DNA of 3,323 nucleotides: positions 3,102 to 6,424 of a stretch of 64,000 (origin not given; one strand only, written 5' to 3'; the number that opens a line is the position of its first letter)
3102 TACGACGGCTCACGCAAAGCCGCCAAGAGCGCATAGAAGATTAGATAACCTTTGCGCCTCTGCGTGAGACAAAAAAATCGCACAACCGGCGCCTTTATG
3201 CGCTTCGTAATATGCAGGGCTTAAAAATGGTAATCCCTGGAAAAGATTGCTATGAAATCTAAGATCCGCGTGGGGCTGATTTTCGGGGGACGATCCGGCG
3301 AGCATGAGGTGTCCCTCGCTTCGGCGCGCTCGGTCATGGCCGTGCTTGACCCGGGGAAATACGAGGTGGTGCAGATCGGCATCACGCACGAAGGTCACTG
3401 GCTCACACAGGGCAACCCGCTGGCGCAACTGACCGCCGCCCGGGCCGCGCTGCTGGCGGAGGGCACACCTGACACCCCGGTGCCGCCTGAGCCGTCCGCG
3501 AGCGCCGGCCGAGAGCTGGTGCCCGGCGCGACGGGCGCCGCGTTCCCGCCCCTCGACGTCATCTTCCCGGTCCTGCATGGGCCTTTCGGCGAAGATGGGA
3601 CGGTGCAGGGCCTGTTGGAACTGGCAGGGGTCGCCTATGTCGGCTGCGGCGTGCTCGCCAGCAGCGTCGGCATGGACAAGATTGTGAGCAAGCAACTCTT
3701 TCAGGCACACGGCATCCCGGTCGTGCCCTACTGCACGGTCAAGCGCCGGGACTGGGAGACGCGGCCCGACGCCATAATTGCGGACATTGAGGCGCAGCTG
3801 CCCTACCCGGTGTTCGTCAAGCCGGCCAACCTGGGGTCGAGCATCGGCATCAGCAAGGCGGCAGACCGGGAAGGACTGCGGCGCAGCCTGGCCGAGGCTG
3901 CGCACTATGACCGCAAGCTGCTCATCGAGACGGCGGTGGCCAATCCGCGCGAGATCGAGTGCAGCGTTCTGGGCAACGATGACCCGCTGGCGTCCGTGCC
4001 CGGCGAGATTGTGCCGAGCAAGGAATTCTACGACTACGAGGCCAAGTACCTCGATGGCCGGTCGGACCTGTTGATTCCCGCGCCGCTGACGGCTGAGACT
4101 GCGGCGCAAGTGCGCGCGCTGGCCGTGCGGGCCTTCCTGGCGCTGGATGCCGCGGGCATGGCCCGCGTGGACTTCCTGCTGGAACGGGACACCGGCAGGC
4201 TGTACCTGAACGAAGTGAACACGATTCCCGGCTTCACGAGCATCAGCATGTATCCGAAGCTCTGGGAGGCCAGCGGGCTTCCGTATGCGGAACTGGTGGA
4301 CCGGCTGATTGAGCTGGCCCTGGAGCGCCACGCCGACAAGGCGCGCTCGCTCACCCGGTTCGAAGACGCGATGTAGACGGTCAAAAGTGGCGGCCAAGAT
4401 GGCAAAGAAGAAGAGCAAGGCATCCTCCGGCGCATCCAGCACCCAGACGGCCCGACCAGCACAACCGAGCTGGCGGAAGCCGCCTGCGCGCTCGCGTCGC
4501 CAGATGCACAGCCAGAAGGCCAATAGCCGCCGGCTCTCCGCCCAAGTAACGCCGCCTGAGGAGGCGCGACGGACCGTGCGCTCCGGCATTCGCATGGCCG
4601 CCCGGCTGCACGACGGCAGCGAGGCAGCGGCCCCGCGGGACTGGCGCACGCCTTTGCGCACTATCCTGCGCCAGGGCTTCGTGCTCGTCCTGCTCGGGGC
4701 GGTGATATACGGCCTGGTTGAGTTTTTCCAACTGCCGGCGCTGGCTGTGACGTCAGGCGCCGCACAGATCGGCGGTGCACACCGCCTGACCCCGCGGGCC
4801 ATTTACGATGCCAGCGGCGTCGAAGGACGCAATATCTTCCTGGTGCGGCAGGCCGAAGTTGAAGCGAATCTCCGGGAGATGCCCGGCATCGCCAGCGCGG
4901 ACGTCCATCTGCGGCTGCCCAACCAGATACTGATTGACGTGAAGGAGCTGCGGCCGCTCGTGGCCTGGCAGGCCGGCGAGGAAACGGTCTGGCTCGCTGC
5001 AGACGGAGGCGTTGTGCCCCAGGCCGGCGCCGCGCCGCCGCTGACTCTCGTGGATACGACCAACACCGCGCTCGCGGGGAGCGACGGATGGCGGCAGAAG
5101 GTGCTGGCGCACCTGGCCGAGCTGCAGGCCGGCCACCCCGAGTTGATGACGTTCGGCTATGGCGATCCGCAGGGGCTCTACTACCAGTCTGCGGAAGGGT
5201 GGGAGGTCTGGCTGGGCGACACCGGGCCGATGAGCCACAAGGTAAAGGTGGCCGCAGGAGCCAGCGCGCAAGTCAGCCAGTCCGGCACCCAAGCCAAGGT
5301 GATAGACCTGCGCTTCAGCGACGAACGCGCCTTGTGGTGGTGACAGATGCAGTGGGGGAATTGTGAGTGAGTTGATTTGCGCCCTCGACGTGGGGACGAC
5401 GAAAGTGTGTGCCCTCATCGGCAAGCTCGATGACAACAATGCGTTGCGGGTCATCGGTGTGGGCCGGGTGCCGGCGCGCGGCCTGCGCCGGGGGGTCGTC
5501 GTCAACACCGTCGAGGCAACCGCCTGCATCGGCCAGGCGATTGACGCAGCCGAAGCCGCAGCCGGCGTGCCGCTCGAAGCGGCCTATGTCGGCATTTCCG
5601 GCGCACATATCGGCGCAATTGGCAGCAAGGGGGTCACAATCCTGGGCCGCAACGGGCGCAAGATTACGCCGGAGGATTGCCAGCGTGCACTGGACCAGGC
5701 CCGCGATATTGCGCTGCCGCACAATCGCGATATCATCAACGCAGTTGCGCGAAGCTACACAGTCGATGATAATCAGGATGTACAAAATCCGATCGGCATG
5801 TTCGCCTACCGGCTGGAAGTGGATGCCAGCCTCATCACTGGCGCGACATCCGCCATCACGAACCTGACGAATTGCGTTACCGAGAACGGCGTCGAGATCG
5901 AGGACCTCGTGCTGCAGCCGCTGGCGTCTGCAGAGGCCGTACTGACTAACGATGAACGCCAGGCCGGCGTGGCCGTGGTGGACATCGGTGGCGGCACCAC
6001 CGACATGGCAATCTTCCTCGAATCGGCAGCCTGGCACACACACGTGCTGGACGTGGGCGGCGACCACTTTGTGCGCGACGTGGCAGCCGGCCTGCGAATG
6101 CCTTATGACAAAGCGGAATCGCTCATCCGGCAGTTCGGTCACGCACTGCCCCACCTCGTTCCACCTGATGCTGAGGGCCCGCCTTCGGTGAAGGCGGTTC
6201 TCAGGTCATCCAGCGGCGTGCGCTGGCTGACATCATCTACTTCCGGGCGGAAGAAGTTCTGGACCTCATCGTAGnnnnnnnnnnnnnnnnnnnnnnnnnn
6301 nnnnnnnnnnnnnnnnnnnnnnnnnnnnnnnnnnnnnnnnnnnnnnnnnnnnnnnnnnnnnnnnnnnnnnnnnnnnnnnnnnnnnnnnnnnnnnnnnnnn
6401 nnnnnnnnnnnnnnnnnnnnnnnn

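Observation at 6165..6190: ftsA reading frame broken by a single-base frameshift in a G3C3 run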

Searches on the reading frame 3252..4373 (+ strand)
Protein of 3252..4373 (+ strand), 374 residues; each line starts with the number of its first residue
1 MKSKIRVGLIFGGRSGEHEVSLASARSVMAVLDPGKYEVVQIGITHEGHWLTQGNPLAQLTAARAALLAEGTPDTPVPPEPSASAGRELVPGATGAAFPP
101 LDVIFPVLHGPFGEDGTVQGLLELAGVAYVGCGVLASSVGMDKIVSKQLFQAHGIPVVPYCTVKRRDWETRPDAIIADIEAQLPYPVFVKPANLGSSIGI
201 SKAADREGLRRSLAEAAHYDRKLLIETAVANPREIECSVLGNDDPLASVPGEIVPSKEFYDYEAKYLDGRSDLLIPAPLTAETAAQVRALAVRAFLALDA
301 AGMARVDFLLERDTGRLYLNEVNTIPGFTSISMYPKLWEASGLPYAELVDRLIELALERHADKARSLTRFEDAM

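Call 48: find_encoding_contigs(protein=window:3252-4373:+, flank=5000, max_places=10)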
Protein window:3252-4373:+ (374 aa): no gene with exactly this product is on record in the collection.

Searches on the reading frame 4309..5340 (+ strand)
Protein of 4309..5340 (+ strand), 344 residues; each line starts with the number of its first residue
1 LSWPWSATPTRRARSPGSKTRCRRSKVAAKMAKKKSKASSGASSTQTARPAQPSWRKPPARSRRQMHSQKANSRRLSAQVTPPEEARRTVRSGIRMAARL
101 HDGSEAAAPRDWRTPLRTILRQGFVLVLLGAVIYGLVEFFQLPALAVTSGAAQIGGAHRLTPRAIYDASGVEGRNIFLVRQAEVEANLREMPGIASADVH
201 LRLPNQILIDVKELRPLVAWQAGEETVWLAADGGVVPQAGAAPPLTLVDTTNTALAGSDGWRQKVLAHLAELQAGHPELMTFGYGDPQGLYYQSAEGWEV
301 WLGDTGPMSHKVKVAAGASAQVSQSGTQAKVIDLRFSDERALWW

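Call 44: search_protein_families(library=pfam, proteins=[window:4309-5340:+], max_evalue=0.001)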
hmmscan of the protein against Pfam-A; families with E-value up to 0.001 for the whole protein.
window:4309-5340:+ (344 aa): 1 family
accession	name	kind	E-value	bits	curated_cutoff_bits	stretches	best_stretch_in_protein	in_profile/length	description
PF08478.15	POTRA_1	-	6.6e-12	46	23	1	154-213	8-68/69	POTRA domain, FtsQ-type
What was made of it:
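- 4399..5343 (+): ftsQ, the upstream neighbour (POTRA domain). The start codon is inferred. Pfam POTRA_1 hit, E = 6.6e-12 (call 44).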

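Call 47: find_encoding_contigs(protein=window:4399-5340:+, flank=4000, max_places=10)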
Protein window:4399-5340:+ (314 aa): no gene with exactly this product is on record in the collection.

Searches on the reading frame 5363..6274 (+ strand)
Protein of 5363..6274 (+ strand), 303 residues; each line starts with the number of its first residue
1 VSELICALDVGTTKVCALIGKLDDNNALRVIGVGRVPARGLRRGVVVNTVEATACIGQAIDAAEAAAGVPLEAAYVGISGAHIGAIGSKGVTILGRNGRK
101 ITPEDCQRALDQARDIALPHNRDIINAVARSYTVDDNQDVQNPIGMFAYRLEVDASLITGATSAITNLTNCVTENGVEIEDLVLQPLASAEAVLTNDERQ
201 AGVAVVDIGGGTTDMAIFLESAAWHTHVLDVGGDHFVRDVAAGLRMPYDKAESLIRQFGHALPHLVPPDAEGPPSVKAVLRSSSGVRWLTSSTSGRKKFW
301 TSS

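Call 4: find_encoding_contigs(protein=window:5363-6274:+, flank=3000, max_places=10)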
Protein window:5363-6274:+ (303 aa): no gene with exactly this product is on record in the collection.

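Call 19: search_protein_families(library=pfam, proteins=[window:5363-6271:+], max_evalue=0.001)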
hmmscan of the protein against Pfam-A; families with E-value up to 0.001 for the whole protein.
window:5363-6271:+ (303 aa): 5 families
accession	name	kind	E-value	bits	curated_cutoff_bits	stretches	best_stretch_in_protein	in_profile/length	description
PF14450.12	FtsA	-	1.3e-24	87.4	31.8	2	204-271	1-68/127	Cell division protein FtsA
PF02491.25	SHS2_FTSA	-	1.3e-19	70.8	25.4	1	80-159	1-79/79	SHS2 domain inserted in FTSA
PF06277.17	EutA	-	2.2e-06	27.3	27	1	195-257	137-200/475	Ethanolamine utilisation protein EutA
PF11104.14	PilM_2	-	8.8e-05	22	27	0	190-253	169-232/340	Type IV pilus assembly protein PilM;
PF06723.19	MreB_Mbl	-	0.00026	20.4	27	1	182-248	126-192/327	MreB/Mbl protein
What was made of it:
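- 5363..6175 (+): ftsA 5' part, frame A: codons 1-271, ending ...VPPDAE. Pfam SHS2_FTSA hit, and FtsA profile positions 1-68 (call 19).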

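Call 20: list_cluster_members(proteins=[P0001, window:5363-6271:+, window:6307-6588:+])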
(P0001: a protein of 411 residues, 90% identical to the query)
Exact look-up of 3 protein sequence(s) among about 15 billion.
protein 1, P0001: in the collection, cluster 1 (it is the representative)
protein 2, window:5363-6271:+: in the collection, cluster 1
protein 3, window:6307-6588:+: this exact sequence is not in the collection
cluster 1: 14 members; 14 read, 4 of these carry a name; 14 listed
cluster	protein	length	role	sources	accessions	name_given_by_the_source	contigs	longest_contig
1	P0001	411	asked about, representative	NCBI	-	-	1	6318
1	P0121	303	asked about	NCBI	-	-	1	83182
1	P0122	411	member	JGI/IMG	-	cell division protein FtsA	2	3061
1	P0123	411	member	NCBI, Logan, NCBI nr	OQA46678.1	MAG: Cell division protein FtsA [Chloroflexi bacterium ADurb.Bin325]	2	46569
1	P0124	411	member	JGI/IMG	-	cell division protein FtsA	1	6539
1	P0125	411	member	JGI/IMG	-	cell division protein FtsA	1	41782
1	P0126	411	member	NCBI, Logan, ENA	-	-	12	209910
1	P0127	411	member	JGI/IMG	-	-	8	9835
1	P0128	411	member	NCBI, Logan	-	-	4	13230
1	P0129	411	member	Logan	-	-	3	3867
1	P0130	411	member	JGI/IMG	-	-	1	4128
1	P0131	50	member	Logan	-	-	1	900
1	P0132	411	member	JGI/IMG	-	-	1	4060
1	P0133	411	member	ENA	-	-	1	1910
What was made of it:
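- On Genuine pseudogene: The truncated product is recorded on one contig only (call 20).
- The exact 303-aa product is in a public NCBI-sourced record, on an 83-kb contig (call 20).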

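Call 22: find_encoding_contigs(protein=P0121, flank=3000, max_places=10)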
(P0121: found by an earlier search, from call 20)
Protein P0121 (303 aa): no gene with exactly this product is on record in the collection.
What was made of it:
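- Tried and rejected: The source assembly, its contig names and its assembler could not be identified (calls 4, 22, 47, 48).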

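Call 25: find_encoding_contigs(protein=P0133, flank=3000, max_places=5)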
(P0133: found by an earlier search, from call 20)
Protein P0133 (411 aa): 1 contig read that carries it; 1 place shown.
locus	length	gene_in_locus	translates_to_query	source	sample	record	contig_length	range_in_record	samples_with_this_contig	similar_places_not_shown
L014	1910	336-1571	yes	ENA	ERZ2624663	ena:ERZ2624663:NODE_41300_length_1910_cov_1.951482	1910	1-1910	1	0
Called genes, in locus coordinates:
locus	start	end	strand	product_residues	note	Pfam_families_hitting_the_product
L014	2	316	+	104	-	?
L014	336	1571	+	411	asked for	PF02491:SHS2_FTSA, PF11104:PilM_2 (faint), PF06277:EutA (weak), PF06723:MreB_Mbl, PF14450:FtsA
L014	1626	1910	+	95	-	?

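Call 26: find_encoding_contigs(protein=P0125, flank=10000, max_places=5)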
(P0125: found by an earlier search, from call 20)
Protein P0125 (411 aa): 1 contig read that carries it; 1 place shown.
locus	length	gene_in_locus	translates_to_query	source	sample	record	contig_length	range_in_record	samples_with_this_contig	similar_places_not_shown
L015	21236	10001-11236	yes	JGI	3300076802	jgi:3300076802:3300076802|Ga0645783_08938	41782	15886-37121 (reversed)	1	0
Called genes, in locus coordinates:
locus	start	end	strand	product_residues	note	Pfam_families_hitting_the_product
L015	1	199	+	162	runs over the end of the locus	-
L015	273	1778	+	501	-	PF21799:MurD-like_N, PF08245:Mur_ligase_M, PF02875:Mur_ligase_C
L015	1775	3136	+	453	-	PF01098:FTSW_RODA_SPOVE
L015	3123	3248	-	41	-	-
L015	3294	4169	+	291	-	PF03033:Glyco_transf_28 (weak), PF04101:Glyco_tran_28_C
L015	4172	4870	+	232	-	-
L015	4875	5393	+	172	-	-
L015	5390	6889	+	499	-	PF01225:Mur_ligase, PF21799:MurD-like_N, PF08245:Mur_ligase_M, PF02875:Mur_ligase_C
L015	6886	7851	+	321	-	PF01565:FAD_binding_4, PF02873:MurB_C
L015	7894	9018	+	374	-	PF01820:Dala_Dala_lig_N, PF02222:ATP-grasp (weak), PF02786:CPSase_L_D2, PF07478:Dala_Dala_lig_C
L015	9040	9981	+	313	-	PF08478:POTRA_1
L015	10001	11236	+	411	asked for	PF02491:SHS2_FTSA, PF11104:PilM_2 (faint), PF06277:EutA (weak), PF06723:MreB_Mbl, PF14450:FtsA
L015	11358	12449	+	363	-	PF00091:Tubulin, PF12327:FtsZ_C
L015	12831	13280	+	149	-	PF22811:Zn_ribbon_NrdR, PF03477:ATP-cone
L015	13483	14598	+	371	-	PF00317:Ribonuc_red_lgN, PF02867:Ribonuc_red_lgC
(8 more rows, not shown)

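Call 28: search_solved_structures(query=P0133, show_alignments=2, max_evalue=1e-20)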
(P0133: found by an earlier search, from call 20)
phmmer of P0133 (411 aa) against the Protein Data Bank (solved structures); distinct sequences matched with E-value up to 1e-20: 5.
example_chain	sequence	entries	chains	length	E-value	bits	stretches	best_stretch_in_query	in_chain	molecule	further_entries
7q6g_A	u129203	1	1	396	1.9e-66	228.1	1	3-377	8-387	Cell division protein FtsA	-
7q6d_A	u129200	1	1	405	5.6e-65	223.3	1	3-377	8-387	Cell division protein FtsA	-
7q6f_A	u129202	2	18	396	8.7e-64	219.3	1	4-382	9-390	Cell division protein FtsA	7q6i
3wt0_A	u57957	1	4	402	8.9e-30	107.3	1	6-371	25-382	Cell division protein FtsA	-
3wqt_A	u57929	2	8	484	1.7e-29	106.4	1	6-371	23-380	Cell division protein FtsA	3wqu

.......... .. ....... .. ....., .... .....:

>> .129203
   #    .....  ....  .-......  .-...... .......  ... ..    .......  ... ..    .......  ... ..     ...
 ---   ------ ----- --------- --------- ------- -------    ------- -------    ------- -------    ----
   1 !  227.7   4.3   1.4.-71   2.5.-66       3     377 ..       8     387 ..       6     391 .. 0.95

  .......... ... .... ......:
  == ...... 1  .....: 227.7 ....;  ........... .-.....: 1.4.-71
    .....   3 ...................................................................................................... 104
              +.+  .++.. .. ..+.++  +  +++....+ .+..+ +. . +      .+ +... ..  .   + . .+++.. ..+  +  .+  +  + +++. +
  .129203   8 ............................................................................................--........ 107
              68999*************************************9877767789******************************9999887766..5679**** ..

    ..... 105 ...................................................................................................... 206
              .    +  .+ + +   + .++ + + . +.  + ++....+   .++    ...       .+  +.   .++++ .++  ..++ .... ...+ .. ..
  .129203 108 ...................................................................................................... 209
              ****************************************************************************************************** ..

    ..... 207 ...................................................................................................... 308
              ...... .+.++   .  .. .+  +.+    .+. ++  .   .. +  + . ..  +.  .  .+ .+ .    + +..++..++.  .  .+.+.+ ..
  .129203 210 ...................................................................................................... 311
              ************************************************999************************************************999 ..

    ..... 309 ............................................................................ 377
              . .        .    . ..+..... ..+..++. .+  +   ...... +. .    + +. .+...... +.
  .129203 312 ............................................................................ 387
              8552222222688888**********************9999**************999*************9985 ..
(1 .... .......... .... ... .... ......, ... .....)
